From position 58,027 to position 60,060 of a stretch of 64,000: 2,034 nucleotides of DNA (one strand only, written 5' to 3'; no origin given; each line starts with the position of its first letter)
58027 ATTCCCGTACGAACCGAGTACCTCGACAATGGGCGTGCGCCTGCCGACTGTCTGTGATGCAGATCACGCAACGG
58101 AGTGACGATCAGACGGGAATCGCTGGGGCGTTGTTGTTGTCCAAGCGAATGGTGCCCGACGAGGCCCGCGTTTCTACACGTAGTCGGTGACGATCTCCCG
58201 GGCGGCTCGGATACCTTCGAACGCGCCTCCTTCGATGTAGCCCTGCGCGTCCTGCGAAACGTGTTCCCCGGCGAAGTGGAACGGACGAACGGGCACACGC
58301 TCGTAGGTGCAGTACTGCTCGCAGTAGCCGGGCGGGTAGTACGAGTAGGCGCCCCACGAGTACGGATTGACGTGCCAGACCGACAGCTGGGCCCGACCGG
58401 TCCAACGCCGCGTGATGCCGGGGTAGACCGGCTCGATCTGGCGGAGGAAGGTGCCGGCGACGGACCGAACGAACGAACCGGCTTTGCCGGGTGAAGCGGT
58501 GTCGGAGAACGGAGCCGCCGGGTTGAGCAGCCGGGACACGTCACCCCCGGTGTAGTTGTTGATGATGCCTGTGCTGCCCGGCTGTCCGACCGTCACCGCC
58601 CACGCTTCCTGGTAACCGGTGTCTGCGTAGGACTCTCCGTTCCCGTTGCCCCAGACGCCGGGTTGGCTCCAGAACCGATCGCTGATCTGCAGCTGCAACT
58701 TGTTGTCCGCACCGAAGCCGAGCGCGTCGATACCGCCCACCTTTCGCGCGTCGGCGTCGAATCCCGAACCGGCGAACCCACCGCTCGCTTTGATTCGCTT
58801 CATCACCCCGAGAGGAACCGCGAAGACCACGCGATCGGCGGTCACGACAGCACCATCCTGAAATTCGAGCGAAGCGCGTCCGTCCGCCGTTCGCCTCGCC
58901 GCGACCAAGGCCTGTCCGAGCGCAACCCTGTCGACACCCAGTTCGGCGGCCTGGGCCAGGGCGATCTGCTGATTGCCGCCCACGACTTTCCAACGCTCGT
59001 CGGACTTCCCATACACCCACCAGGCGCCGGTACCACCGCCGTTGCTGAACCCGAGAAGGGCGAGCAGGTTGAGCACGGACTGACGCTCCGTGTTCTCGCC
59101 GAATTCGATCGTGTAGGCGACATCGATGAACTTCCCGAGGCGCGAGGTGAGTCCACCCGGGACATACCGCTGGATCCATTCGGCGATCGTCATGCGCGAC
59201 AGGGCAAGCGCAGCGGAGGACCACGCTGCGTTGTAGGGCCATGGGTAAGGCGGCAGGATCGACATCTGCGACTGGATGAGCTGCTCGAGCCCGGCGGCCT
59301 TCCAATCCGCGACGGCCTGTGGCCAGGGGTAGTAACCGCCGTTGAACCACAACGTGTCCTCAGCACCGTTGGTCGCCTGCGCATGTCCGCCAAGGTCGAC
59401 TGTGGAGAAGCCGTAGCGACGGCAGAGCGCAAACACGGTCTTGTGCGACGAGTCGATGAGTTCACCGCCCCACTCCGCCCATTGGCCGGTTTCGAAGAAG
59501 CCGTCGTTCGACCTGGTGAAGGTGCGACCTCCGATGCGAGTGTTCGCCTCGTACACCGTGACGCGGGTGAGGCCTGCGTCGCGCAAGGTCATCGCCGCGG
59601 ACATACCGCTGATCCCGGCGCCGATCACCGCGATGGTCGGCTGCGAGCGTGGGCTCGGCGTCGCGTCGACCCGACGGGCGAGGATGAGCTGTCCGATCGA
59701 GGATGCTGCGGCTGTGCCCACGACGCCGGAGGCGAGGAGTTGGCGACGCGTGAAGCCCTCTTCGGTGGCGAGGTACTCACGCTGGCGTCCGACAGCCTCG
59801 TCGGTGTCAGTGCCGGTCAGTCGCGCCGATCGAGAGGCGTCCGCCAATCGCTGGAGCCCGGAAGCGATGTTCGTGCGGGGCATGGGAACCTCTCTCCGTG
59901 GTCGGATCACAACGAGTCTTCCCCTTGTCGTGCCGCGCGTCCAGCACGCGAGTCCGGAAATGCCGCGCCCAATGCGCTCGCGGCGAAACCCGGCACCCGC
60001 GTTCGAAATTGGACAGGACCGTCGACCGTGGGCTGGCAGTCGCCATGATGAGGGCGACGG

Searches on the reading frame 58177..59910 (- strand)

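Call 72: search_protein_families(library=pfam, proteins=[window:58177-59910:-], max_evalue=0.00001)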
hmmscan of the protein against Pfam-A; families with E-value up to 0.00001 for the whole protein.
window:58177-59910:- (578 aa): 3 families
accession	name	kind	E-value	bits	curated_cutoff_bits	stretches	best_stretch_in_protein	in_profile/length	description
PF01593.30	Amino_oxidase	-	2e-45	156.4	19.8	1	100-573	1-442/443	Flavin containing amine oxidoreductase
PF13450.12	NAD_binding_8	-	7.4e-12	45.8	21.9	1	95-165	1-67/68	NAD(P)-binding Rossmann-like domain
PF01266.30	DAO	-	4.1e-07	30.3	27.9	1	93-175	2-88/353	FAD dependent oxidoreductase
